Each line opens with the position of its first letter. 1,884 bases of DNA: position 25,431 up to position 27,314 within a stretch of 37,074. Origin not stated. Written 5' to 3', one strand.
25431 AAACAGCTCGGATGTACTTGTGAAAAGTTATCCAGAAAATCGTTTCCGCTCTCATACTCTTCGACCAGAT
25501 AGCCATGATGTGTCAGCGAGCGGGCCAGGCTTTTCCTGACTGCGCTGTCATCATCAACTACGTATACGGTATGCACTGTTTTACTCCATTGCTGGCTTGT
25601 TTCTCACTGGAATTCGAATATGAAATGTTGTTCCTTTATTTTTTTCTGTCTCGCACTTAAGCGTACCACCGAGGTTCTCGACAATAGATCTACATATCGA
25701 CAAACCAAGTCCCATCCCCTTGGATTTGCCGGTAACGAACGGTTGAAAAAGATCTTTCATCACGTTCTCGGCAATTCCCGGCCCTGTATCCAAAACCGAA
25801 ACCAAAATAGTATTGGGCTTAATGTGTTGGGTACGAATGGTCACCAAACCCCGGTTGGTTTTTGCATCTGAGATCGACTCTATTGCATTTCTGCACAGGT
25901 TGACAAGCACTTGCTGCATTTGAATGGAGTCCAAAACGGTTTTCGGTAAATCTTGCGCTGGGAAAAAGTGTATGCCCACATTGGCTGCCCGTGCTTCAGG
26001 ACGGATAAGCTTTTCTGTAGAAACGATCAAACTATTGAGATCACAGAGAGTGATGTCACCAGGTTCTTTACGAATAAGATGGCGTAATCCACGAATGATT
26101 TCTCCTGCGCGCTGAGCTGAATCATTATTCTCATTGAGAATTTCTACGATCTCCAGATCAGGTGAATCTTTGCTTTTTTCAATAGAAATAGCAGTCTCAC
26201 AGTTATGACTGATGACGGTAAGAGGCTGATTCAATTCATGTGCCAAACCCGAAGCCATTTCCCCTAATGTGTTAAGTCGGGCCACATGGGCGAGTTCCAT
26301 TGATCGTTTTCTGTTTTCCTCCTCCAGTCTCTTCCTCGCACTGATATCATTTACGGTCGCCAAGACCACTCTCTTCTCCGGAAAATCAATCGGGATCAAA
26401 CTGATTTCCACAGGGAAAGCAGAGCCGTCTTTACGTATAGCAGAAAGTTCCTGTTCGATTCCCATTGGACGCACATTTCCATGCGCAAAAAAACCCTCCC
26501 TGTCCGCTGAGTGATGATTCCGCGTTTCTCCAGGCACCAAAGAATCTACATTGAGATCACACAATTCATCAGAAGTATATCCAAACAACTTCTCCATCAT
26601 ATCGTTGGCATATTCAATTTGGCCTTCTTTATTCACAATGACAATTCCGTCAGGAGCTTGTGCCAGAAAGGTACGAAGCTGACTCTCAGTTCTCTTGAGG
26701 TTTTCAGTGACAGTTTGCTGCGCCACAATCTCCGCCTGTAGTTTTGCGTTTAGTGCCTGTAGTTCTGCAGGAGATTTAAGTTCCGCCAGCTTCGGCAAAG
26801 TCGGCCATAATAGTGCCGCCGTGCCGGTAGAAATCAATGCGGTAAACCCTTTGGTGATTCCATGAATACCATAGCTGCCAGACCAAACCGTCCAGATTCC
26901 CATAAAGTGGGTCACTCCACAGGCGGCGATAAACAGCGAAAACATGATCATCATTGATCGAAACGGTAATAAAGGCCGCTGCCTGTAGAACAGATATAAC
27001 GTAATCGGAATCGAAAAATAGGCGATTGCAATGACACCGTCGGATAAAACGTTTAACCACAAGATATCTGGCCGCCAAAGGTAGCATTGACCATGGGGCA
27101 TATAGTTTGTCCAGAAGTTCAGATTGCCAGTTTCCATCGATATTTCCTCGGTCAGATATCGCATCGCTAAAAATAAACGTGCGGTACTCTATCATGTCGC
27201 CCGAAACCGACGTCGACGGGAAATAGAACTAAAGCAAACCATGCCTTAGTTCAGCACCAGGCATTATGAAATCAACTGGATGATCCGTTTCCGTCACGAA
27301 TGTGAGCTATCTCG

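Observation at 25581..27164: Plant-type ethylene-binding domain on a gammaproteobacterial PAS histidine kinase paired with a FixJ regulator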

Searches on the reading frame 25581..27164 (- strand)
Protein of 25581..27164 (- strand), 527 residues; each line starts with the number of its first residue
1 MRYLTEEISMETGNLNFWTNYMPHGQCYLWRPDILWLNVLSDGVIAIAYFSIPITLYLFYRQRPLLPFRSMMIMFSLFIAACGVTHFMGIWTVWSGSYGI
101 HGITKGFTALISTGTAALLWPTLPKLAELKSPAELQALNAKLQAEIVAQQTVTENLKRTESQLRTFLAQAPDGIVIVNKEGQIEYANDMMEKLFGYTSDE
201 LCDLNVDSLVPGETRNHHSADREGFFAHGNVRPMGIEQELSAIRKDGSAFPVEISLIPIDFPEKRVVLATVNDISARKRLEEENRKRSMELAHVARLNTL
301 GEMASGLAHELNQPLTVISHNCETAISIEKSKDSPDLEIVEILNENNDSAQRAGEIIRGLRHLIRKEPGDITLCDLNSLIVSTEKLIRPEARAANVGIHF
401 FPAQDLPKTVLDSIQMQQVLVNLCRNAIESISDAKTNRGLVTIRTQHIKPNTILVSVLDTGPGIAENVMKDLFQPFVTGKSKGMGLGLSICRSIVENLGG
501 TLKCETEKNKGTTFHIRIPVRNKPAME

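Call 3: search_protein_families(library=pfam, proteins=[window:25581-27164:-], max_evalue=0.01)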
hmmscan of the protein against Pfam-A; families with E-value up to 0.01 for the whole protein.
window:25581-27164:- (527 aa): 9 families
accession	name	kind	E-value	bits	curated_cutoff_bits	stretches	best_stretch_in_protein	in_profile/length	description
PF25487.1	ETR1_N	-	1.3e-34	118.8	27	1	34-128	2-96/97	Ethylene receptor 1-like, N-terminal domain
PF02518.31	HATPase_c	-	5.3e-25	88.5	26.4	1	412-521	2-110/111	Histidine kinase-, DNA gyrase B-, and HSP90-like ATPase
PF13426.13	PAS_9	-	9.5e-18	64.8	27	1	171-275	1-102/103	PAS domain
PF00989.32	PAS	-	9.6e-13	48.6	22.6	1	162-274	2-113/113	PAS fold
PF00512.31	HisKA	-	5e-09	36.5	26.9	1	300-368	2-65/66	His Kinase A (phospho-acceptor) domain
PF13188.13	PAS_8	-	1.7e-08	34.5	21.8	1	162-211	2-52/65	PAS domain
PF08448.16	PAS_4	-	3.6e-06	27.6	23.1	1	168-278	2-109/110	PAS fold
PF14501.12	HATPase_c_5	-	4.5e-05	23.8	22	1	414-510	4-94/102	GHKL domain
PF08447.18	PAS_3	-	0.00097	19.8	25.6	1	184-266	2-82/89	PAS fold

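Call 4: search_protein_families(library=ncbifam, proteins=[window:25581-27164:-], max_evalue=0.01)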
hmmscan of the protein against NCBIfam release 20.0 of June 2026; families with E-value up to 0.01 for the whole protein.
window:25581-27164:- (527 aa): 89 families (the best 25 are shown)
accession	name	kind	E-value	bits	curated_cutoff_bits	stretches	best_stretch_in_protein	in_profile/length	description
NF041777.1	sens_FixL_Rhizob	equivalog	1.8e-73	247.9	850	1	145-521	107-482/485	sensor protein FixL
NF008468.0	PRK11360.1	equivalog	1.5e-52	178.9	646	1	152-523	259-611/616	two-component system sensor histidine kinase AtoS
NF052574.1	HisKinEspCMyxo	equivalog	4.7e-42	144.1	1200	1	164-521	287-638/785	serine histidine kinase EspC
NF010411.0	PRK13837.1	equivalog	1.9e-41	141.9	647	1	265-525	415-680/828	two-component system VirA-like sensor kinase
NF007688.0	PRK10364.1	equivalog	5.4e-38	130.9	479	1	264-522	204-453/460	two-component system sensor histidine kinase ZraS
NF047874.1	MASE3_PAS_HK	subfamily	6.8e-37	127.6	560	2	44-323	153-421/655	MASE3 domain-containing sensor histidine kinase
NF040750.1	tetrathio_HK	equivalog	2.2e-36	125.5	750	1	279-510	317-544/555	tetrathionate respiration histidine kinase TtrS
NF046044.1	PnpS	equivalog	1.1e-32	113.6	400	1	129-519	23-390/390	two-component system histidine kinase PnpS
NF046020.1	HisKinCckABruc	equivalog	3.1e-32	111.3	1000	2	283-520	463-707/868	cell cycle histidine kinase CckA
NF047794.1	HisKinPtgB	equivalog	7.1e-32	110.5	1000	1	272-504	414-639/656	two-component system sensor histidine kinase PgtB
NF053867.1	SprKinKinDBac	equivalog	1.5e-31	109.5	775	1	292-522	278-499/500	sporulation kinase KinD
NF038348.1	T2SS_HK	subfamily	3.5e-31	108.3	450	1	338-521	396-574/574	histidine kinase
NF046026.1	HisKinCckACaul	equivalog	7.8e-30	103.6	1000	1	138-525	159-537/678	cell cycle histidine kinase CckA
NF052573.1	HisKinEspAMyxo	equivalog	2e-29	102.2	1400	1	148-520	245-611/755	serine histidine kinase EspA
TIGR02938.1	nifL_nitrog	equivalog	2.5e-29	102.2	242.45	1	263-519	237-493/494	nitrogen fixation negative regulator NifL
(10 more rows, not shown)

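Call 6: find_encoding_contigs(protein=window:25581-27164:-, flank=10000, max_places=6)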
Protein window:25581-27164:- (527 aa): no gene with exactly this product is on record in the collection.

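Call 8: find_homologous_proteins(query=window:25581-27164:-, max_evalue=1e-10)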
Query window:25581-27164:- (527 aa): 6515 proteins with E <= 1e-10 among 8000 candidates; the best 120 are listed.
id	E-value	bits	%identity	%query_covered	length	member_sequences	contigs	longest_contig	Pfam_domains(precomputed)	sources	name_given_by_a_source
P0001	0.0e+0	1169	100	98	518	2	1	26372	PF13426.14,PF13188.14,PF08448.17,PF02518.32,PF00512.32,PF00989.32,PF25487.2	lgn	-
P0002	1.3e-176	607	54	97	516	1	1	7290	PF13426.14,PF08448.17,PF02518.32,PF00512.32,PF00989.32,PF25487.2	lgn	-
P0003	4.3e-161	555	50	97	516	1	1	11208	PF13426.14,PF08448.17,PF02518.32,PF00512.32,PF00989.32,PF25487.2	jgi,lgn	-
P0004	3.5e-160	552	50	97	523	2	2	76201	PF13426.14,PF13188.14,PF08448.17,PF02518.32,PF00512.32,PF00989.32,PF25487.2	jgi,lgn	-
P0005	4.8e-154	532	50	95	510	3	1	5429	PF13426.14,PF08448.17,PF02518.32,PF00512.32,PF00989.32,PF25487.2,PF14501.13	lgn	-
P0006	1.4e-153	531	49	97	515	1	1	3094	PF13426.14,PF13188.14,PF24820.2,PF08448.17,PF02518.32,PF00512.32,PF00989.32,PF25487.2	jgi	-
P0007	4.5e-149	516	50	97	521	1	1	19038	PF13426.14,PF08448.17,PF02518.32,PF00512.32,PF00989.32,PF25487.2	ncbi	-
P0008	8.8e-148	512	48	96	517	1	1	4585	PF13426.14,PF02518.32,PF00512.32,PF00989.32,PF25487.2,PF14501.13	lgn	-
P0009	9.5e-148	511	49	96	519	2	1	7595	PF13426.14,PF02518.32,PF00512.32,PF00989.32,PF25487.2,PF14501.13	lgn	-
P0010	8.1e-137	475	47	96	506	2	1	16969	PF13426.14,PF13188.14,PF24820.2,PF08448.17,PF02518.32,PF00512.32,PF00989.32,PF25487.2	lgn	-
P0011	3.3e-136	473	45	97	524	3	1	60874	PF13426.14,PF08448.17,PF02518.32,PF00512.32,PF00989.32,PF25487.2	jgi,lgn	-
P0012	5.4e-131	456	46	95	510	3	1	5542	PF13426.14,PF02518.32,PF00512.32,PF00989.32,PF25487.2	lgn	-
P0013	3.1e-129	450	44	97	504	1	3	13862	PF13426.14,PF13188.14,PF24820.2,PF08448.17,PF02518.32,PF00512.32,PF00989.32,PF25487.2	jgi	-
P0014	4.8e-129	450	43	96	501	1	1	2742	PF13426.14,PF13188.14,PF24820.2,PF08448.17,PF02518.32,PF00512.32,PF00989.32,PF25487.2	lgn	-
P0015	1.0e-128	449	44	97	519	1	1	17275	PF13426.14,PF02518.32,PF00512.32,PF00989.32,PF25487.2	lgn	-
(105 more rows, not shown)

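Call 10: find_encoding_contigs(protein=P0001, flank=10000, max_places=3)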
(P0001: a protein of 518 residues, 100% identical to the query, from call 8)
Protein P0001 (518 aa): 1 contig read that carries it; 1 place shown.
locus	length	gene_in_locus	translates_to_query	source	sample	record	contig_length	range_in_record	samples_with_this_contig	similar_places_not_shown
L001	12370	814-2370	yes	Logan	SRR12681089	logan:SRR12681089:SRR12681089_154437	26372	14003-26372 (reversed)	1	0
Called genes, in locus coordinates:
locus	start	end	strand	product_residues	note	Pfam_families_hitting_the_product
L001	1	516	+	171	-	?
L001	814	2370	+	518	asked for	PF25487:ETR1_N, PF00989:PAS, PF08448:PAS_4 (weak), PF13188:PAS_8, PF13426:PAS_9, PF00512:HisKA, PF02518:HATPase_c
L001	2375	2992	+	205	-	PF00072:Response_reg, PF00196:GerE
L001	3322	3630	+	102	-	-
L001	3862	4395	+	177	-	-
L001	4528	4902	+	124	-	-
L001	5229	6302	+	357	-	PF00005:ABC_tran, PF13304:AAA_21 (weak)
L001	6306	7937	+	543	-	PF00528:BPD_transp_1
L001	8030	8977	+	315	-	PF04069:OpuAC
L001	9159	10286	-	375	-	PF02746:MR_MLE_N, PF13378:MR_MLE_C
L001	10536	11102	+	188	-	PF07298:NnrU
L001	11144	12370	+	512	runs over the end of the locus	PF01564:Spermine_synth (weak)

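Call 30: find_encoding_contigs(protein=P0002, flank=6000, max_places=2)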
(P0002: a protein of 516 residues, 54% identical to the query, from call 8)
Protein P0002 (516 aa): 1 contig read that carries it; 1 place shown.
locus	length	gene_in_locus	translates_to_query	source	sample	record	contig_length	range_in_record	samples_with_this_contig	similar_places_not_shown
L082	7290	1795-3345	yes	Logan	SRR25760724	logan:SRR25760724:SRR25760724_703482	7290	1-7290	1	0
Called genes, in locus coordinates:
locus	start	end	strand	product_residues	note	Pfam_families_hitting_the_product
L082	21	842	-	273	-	PF00027:cNMP_binding, PF13545:HTH_Crp_2, PF00325:Crp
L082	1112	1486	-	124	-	PF00072:Response_reg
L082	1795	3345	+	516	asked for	PF25487:ETR1_N, PF00989:PAS, PF08448:PAS_4 (weak), PF13426:PAS_9, PF00512:HisKA (weak), PF02518:HATPase_c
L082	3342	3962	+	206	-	PF00072:Response_reg, PF00196:GerE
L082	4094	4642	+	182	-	-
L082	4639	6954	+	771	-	PF00989:PAS, PF08448:PAS_4, PF13426:PAS_9, PF00989:PAS, PF08448:PAS_4, PF13426:PAS_9, PF08447:PAS_3, PF00512:HisKA, +4 more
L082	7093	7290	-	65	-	?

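Call 31: find_encoding_contigs(protein=P0004, flank=6000, max_places=2)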
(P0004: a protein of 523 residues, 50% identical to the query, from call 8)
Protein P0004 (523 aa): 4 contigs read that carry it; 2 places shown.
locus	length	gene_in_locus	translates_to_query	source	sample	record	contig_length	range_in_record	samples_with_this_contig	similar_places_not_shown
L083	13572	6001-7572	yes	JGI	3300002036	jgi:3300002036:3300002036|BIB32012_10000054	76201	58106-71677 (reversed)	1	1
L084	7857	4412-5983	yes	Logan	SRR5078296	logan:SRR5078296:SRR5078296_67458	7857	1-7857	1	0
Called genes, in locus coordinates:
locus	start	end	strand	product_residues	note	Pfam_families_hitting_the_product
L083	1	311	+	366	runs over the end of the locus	PF00724:Oxidored_FMN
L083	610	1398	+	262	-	PF00142:Fer4_NifH, PF01656:CbiA, PF02374:ArsA_ATPase, PF03029:ATP_bind_1 (weak), PF09140:MipZ (weak), PF10609:ParA, PF13614:AAA_31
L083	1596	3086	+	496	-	PF11815:DUF3336, PF01734:Patatin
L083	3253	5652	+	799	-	-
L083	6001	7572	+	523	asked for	PF25487:ETR1_N, PF00989:PAS, PF08448:PAS_4, PF13188:PAS_8 (faint), PF13426:PAS_9, PF00512:HisKA, PF02518:HATPase_c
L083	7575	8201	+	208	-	PF00072:Response_reg, PF00196:GerE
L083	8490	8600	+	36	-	-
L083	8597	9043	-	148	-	PF07715:Plug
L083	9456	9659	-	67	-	-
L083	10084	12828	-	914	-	PF01590:GAF, PF00989:PAS, PF08447:PAS_3, PF13426:PAS_9, PF00989:PAS, PF08448:PAS_4, PF13426:PAS_9, PF08448:PAS_4, +8 more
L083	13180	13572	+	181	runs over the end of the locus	PF04940:BLUF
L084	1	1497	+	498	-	?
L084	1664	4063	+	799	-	-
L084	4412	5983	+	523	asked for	PF25487:ETR1_N, PF00989:PAS, PF08448:PAS_4, PF13188:PAS_8 (faint), PF13426:PAS_9, PF00512:HisKA, PF02518:HATPase_c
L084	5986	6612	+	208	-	PF00072:Response_reg, PF00196:GerE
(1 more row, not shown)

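Call 32: find_encoding_contigs(protein=P0007, flank=6000, max_places=2)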
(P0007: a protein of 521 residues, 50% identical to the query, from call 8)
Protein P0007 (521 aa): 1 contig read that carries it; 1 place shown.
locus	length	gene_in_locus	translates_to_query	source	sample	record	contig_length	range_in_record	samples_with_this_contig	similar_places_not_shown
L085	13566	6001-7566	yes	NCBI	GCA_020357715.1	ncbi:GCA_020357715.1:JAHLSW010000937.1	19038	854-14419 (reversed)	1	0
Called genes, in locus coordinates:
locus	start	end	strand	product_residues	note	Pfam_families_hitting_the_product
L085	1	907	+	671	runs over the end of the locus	PF00578:AhpC-TSA, PF08534:Redoxin, PF03712:Cu2_monoox_C (faint), PF00036:EF-hand_1 (faint)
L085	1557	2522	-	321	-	PF05118:Asp_Arg_Hydrox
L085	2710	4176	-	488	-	PF00067:p450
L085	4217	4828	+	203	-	PF14512:TM1586_NiRdase (faint), PF00881:Nitroreductase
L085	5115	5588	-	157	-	-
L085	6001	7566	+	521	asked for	PF25487:ETR1_N, PF00989:PAS, PF08448:PAS_4, PF13426:PAS_9, PF00512:HisKA, PF02518:HATPase_c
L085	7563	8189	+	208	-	PF00072:Response_reg, PF00196:GerE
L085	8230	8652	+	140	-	PF00072:Response_reg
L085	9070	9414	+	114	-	-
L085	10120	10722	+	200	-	-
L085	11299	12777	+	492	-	PF00512:HisKA, PF02518:HATPase_c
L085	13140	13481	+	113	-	-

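Call 35: search_protein_families(library=pfam, proteins=[L082:4094-4642:+], max_evalue=10)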
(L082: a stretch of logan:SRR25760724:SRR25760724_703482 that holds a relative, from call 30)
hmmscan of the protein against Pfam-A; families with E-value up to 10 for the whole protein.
L082:4094-4642:+ (182 aa): 2 families
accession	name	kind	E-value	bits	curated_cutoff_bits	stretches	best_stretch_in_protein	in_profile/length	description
PF01183.26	Glyco_hydro_25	-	0.0047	17.7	27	1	97-176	56-134/180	Glycosyl hydrolases family 25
PF02897.21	Peptidase_S9_N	-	0.067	12.4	24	1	27-98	282-353/414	Prolyl oligopeptidase, N-terminal beta-propeller domain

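Call 38: search_solved_structures(query=window:25581-27164:-, max_evalue=0.00001, show_alignments=2)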
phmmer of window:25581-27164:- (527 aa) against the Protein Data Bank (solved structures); distinct sequences matched with E-value up to 0.00001: 62 (the best 60 are shown).
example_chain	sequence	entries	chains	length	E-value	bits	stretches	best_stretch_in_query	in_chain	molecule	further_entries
8a7f_A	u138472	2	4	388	4.7e-49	170.9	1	163-521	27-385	Putative Sensory box protein,Sensor protein FixL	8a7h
8a3u_A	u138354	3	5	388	9e-49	170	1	163-521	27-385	Putative Sensory box protein,Sensor protein FixL | Putative Sensory box protein,Putative Sensory box protein,Sensor protein FixL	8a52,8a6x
4gcz_A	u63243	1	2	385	1.6e-48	169.2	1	179-522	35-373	Blue-light photoreceptor, Sensor protein fixL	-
9jfj_A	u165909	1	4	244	2.2e-26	96.1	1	290-521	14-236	Sensor histidine kinase ZraS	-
3a0r_A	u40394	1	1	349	3.4e-26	95.5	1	266-520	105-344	Sensor protein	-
5idj_A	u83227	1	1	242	1.6e-20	76.8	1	293-520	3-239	Histidine kinase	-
8vc9_A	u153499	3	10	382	2.8e-20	76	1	267-522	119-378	Leptospira virulence regulator B (LvrB) | histidine kinase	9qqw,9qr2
3a0t_A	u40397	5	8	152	2.1e-17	66.5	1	372-520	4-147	Sensor protein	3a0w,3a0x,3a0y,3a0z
9qq6_A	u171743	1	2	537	7.4e-17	64.7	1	262-520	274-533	histidine kinase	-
6azr_A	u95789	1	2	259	1.1e-15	60.9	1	283-520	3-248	Sensor histidine kinase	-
5uht_A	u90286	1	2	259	1.1e-15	60.9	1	283-520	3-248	Sensor histidine kinase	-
2c2a_A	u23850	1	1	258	1.1e-15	60.8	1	283-520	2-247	SENSOR HISTIDINE KINASE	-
3dge_A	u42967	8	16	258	1.2e-15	60.8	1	283-520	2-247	Sensor protein | Histidine kinase | Sensor histidine kinase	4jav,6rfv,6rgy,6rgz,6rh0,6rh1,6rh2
3d36_A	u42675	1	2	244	1.5e-15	60.4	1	296-525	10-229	Sporulation kinase B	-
4jas_A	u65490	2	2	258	3.3e-15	59.3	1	283-520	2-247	Histidine kinase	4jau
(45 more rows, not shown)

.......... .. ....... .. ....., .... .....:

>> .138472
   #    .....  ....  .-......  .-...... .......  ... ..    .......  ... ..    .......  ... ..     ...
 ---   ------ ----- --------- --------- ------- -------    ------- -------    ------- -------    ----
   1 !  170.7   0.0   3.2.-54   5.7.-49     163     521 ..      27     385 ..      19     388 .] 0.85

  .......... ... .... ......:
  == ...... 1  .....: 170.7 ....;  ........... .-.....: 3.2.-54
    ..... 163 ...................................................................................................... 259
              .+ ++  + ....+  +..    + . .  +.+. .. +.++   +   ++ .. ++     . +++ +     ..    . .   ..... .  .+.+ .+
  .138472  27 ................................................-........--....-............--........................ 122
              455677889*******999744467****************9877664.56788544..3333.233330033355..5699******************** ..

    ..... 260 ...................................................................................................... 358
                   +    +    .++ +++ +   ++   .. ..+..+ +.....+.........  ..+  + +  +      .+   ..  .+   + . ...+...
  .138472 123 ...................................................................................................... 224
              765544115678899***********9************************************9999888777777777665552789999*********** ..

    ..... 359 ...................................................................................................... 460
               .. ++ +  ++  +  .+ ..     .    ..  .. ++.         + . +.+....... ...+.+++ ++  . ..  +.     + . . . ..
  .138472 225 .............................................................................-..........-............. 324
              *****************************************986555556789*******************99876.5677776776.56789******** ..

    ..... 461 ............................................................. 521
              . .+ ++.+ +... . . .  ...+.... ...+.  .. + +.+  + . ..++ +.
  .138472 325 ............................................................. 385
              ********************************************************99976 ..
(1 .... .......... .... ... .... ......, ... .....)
